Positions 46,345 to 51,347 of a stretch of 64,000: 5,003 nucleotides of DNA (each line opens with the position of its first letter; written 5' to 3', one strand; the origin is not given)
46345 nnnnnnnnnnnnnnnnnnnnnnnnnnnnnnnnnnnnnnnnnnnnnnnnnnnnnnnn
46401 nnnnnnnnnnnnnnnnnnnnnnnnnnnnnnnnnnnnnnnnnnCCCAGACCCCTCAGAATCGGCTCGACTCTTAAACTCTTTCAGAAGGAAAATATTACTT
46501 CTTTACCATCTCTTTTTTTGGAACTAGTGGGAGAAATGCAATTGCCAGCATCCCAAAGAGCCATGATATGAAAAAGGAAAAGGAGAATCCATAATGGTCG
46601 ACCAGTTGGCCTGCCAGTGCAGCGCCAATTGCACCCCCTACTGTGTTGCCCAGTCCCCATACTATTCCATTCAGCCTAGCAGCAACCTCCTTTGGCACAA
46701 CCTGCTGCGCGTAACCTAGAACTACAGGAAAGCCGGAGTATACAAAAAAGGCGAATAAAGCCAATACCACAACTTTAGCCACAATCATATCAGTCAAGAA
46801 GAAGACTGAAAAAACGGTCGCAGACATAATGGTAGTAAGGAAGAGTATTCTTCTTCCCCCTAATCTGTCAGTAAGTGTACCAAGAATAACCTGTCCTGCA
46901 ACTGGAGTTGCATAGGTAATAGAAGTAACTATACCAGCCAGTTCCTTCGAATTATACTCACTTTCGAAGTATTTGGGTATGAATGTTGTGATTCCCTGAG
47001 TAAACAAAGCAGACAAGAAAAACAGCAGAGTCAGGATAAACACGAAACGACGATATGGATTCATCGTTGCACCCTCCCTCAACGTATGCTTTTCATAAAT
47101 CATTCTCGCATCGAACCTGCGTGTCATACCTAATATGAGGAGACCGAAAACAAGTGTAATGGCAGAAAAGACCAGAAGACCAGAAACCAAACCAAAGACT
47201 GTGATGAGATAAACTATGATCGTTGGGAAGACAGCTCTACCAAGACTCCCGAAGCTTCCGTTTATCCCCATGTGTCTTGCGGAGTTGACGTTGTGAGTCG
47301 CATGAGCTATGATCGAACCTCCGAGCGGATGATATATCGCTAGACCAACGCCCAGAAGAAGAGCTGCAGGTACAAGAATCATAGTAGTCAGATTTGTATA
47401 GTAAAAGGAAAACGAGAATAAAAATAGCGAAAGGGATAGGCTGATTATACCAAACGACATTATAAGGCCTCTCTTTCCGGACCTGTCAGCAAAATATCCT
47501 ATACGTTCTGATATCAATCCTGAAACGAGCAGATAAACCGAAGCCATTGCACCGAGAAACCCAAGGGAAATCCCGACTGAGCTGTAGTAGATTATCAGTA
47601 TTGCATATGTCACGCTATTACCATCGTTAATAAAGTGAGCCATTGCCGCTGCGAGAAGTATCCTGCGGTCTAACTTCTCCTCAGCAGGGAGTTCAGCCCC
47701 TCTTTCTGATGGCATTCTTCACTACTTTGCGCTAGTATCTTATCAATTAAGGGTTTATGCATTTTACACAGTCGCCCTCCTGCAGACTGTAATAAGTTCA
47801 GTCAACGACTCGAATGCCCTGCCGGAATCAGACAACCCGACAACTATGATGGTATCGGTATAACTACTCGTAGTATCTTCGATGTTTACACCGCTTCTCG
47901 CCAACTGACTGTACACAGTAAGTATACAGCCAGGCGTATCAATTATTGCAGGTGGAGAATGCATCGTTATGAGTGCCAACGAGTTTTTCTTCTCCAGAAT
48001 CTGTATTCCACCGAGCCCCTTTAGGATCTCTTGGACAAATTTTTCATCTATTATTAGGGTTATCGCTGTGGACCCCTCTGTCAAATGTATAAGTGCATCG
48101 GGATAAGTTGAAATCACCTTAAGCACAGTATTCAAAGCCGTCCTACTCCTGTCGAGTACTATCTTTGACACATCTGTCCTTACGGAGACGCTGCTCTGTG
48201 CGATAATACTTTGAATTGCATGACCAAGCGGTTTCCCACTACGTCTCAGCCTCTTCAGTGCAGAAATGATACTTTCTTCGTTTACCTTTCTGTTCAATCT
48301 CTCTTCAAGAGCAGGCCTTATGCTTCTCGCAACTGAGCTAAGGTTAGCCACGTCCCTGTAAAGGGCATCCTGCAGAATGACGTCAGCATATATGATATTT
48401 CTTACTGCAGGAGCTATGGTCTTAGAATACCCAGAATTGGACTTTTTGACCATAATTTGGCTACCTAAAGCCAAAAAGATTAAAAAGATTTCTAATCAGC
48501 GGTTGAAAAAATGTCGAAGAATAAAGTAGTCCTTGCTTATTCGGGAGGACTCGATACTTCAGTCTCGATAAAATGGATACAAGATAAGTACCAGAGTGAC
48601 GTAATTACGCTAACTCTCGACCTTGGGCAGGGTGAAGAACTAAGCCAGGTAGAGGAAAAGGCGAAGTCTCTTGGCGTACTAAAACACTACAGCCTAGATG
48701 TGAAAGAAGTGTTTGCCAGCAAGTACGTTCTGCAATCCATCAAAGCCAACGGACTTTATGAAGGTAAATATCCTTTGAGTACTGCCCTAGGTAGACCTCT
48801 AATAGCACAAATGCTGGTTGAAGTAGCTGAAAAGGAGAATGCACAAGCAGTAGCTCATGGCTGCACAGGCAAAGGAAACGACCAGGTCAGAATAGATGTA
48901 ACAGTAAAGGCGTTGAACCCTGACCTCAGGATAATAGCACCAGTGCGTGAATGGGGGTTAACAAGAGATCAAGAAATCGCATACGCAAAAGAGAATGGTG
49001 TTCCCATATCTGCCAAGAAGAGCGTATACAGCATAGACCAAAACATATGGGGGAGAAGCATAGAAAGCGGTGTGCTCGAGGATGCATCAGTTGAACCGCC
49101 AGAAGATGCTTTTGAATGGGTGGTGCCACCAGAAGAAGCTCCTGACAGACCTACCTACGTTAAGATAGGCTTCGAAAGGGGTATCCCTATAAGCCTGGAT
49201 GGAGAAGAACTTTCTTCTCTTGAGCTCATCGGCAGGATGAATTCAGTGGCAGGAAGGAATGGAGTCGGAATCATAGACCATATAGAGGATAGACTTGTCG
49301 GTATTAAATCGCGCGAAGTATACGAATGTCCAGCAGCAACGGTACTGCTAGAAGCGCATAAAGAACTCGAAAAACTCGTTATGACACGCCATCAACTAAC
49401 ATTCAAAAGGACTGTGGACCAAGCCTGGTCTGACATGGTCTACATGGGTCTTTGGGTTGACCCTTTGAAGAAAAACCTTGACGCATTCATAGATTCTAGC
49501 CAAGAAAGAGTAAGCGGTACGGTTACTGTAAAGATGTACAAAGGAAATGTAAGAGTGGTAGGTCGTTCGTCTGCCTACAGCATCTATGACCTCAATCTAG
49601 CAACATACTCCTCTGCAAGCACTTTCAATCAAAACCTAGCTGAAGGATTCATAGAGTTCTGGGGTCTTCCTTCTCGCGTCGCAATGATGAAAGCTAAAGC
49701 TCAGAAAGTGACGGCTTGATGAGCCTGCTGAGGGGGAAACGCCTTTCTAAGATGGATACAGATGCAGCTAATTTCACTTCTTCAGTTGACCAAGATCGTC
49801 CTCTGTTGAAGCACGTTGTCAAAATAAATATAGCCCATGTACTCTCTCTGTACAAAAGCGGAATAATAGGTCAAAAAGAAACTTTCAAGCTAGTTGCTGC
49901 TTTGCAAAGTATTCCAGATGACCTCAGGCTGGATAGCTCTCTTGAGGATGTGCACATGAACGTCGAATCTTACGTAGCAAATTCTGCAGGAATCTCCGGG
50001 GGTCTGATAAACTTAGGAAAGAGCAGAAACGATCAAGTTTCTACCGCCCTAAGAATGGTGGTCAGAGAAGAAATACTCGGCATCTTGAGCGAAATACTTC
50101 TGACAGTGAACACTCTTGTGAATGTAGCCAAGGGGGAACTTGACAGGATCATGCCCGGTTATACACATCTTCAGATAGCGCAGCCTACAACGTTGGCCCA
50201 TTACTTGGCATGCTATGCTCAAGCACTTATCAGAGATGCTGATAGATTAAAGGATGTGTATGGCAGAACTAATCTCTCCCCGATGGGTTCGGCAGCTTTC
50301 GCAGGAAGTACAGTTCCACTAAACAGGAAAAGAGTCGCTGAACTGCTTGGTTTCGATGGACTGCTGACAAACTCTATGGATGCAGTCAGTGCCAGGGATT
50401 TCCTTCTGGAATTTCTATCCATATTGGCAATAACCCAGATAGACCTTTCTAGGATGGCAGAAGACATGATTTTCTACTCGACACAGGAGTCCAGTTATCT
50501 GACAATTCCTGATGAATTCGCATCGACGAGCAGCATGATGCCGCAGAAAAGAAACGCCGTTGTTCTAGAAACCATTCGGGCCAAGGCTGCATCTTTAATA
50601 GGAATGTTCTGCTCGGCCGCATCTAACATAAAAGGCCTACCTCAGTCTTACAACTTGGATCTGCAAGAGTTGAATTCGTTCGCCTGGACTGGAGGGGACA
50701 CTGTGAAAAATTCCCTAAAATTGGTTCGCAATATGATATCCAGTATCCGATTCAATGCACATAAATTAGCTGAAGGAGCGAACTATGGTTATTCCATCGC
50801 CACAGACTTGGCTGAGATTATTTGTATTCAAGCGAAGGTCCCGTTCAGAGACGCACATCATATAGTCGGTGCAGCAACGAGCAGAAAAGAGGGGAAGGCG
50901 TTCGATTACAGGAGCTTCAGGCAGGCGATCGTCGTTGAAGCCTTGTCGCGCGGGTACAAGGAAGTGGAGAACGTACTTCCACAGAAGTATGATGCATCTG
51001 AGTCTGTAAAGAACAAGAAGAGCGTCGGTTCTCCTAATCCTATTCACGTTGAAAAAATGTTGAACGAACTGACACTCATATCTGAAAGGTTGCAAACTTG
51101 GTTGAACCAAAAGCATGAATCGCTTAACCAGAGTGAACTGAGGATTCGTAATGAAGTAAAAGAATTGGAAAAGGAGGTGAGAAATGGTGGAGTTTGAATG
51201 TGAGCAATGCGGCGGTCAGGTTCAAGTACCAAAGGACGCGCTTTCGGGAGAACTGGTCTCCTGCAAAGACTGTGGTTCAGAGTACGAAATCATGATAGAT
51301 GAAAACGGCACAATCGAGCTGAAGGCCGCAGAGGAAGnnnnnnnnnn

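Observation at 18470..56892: Extreme tRNA intron load: 6 of 7 tRNA genes interrupted, 12 introns in total, with a recurrent T-loop 59/60 site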

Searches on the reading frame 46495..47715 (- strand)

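Call 16: search_protein_families(library=pfam, proteins=[window:46495-47715:-])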
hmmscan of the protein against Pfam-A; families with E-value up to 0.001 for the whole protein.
window:46495-47715:- (406 aa): 2 families
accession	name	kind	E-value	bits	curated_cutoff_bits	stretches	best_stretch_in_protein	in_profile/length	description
PF07690.21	MFS_1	-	8.5e-47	160.2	33.4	2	26-351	4-334/347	Major Facilitator Superfamily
PF12832.13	MFS_1_like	-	2.2e-10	40.6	25.2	1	230-329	7-109/373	MFS_1 like family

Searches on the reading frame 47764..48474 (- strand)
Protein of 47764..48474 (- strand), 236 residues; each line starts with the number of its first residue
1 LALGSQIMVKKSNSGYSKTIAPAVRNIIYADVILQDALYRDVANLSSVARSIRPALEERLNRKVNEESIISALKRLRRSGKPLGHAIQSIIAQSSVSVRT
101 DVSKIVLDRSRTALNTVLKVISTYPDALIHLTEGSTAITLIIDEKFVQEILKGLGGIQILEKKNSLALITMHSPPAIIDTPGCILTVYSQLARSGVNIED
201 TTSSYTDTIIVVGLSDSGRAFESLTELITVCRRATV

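Call 70: search_protein_families(library=pfam, proteins=[window:47764-48474:-], max_evalue=0.00001)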
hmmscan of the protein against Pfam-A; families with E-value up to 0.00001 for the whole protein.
window:47764-48474:- (236 aa): 1 family
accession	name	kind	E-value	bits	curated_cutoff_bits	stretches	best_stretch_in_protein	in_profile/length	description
PF13840.12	ACT_7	-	2.1e-06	27.9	27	1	166-225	6-64/65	ACT domain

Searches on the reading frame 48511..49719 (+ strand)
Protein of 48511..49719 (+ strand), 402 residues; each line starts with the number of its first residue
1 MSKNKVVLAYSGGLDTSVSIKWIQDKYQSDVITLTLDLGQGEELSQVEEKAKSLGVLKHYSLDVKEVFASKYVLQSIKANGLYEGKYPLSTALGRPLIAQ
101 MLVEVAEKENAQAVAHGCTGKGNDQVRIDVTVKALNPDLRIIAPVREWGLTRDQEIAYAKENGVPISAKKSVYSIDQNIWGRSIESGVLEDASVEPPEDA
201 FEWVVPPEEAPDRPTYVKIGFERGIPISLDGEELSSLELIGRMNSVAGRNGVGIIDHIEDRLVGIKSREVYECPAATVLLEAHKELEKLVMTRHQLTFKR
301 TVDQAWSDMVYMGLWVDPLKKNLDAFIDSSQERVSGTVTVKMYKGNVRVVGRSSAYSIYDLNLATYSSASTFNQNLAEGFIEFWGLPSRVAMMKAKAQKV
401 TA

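Call 16: search_protein_families(library=pfam, proteins=[window:48511-49719:+])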
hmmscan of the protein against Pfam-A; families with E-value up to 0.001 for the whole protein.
window:48511-49719:+ (402 aa): 3 families
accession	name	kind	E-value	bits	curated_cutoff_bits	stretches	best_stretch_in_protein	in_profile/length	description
PF20979.2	Arginosuc_syn_C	-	1.4e-93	313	27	1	173-390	1-218/219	Arginosuccinate synthase C-terminal domain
PF00764.25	Arginosuc_synth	-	1.1e-70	237.4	27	1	5-165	1-162/162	Arginosuccinate synthase N-terminal HUP domain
PF06508.19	QueC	-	1.2e-05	25.4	22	1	5-119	1-121/210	Queuosine biosynthesis protein QueC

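Call 17: find_related_loci(query=window:48511-49719:+, collection=genome_contigs, flank=10000)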
Query window:48511-49719:+ (402 aa) in genome_contigs; peptide patterns used: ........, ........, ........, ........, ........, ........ (x = any residue, [..] = any of these).
583 stretches matched a pattern; 498 encode a relative of the query (tblastn E <= 1e-3); the best 80 are kept; 80 distinct loci.
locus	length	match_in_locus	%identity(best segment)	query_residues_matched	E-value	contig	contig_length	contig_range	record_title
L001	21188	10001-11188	74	1-396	0e+0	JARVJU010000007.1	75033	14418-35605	MAG: Nitrososphaeria archaeon isolate DRTY1_bin.15 NODE_7_length_75033_cov_3.458922, whole genome shotgun sequence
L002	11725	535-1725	65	4-399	0e+0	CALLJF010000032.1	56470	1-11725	MAG: uncultured Nitrososphaerales archaeon isolate S1_Bin_METABAT__299_1 genome assembly, contig: c_000000182375, whole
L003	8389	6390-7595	63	1-400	0e+0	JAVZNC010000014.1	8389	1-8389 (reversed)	MAG: Candidatus Bathyarchaeia archaeon isolate DRTY-6_201912_bins_40 DRTY-6_201912_bins_40_scaffold_14, whole genome sho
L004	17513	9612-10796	64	5-399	7e-180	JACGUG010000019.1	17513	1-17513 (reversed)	MAG: archaeon isolate H03B2 scaffold_5523, whole genome shotgun sequence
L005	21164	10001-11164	64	4-391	7e-178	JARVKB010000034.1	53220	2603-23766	MAG: Nitrososphaeria archaeon isolate DRTY6_bin.138 NODE_1772_length_53220_cov_2.78952, whole genome shotgun sequence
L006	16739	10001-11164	63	4-391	6e-178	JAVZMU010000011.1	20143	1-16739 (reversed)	MAG: Nitrososphaerales archaeon isolate DRTY-6_201912_bins_25 DRTY-6_201912_bins_25_scaffold_11, whole genome shotgun se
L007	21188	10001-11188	63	5-399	9e-178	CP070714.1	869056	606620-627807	MAG: Candidatus Bathyarchaeota archaeon isolate bin490 chromosome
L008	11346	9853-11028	64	1-391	2e-177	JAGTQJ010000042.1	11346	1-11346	MAG: Candidatus Bathyarchaeota archaeon isolate QZM_A1_bin_46 QZM_A1_bin_46_scaffold_3549_curated, whole genome shotgun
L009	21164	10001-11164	64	4-391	1e-176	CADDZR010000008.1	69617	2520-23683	archaeon isolate 13_2 genome assembly, contig: NODE_150_length_69617_cov_150.759692, whole genome shotgun sequence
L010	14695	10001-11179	62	3-395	7e-176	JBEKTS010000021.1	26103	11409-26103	MAG: Nitrososphaerales archaeon isolate SPRUCE 563 SPRUCE_563_21, whole genome shotgun sequence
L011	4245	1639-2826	63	4-399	0e+0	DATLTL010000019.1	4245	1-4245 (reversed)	MAG TPA_asm: Nitrososphaerales archaeon isolate SMAG_U13955 k141_798481, whole genome shotgun sequence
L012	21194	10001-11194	63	5-399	2e-175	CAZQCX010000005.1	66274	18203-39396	MAG TPA_asm: uncultured Candidatus Bathyarchaeia archaeon isolate binchicken_co377_37 genome assembly, contig: NODE_204_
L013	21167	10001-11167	63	3-391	4e-175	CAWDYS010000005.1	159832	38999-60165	MAG: uncultured Nitrososphaerota archaeon isolate MFD01476.bin.2.3 genome assembly, contig: contig_9777, whole genome sh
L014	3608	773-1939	61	3-391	0e+0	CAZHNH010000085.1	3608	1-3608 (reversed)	MAG TPA_asm: uncultured Nitrosopumilales archaeon isolate SRP140028_co1_624 genome assembly, contig: k141_2951183, whole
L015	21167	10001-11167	62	3-391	2e-173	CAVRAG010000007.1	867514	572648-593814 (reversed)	MAG: uncultured Nitrososphaerota archaeon isolate MFD00008.bin.2.90 genome assembly, contig: contig_33, whole genome sho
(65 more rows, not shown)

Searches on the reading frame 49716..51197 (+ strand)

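Call 16: search_protein_families(library=pfam, proteins=[window:49716-51197:+])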
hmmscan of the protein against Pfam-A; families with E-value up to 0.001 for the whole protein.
window:49716-51197:+ (493 aa): 2 families
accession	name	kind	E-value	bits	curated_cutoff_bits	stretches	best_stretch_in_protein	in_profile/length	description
PF00206.25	Lyase_1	-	3.9e-50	171.5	27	1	13-296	7-312/312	Lyase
PF14698.11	ASL_C2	-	1.6e-08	35.3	27.3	1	359-394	1-35/69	Argininosuccinate lyase C-terminal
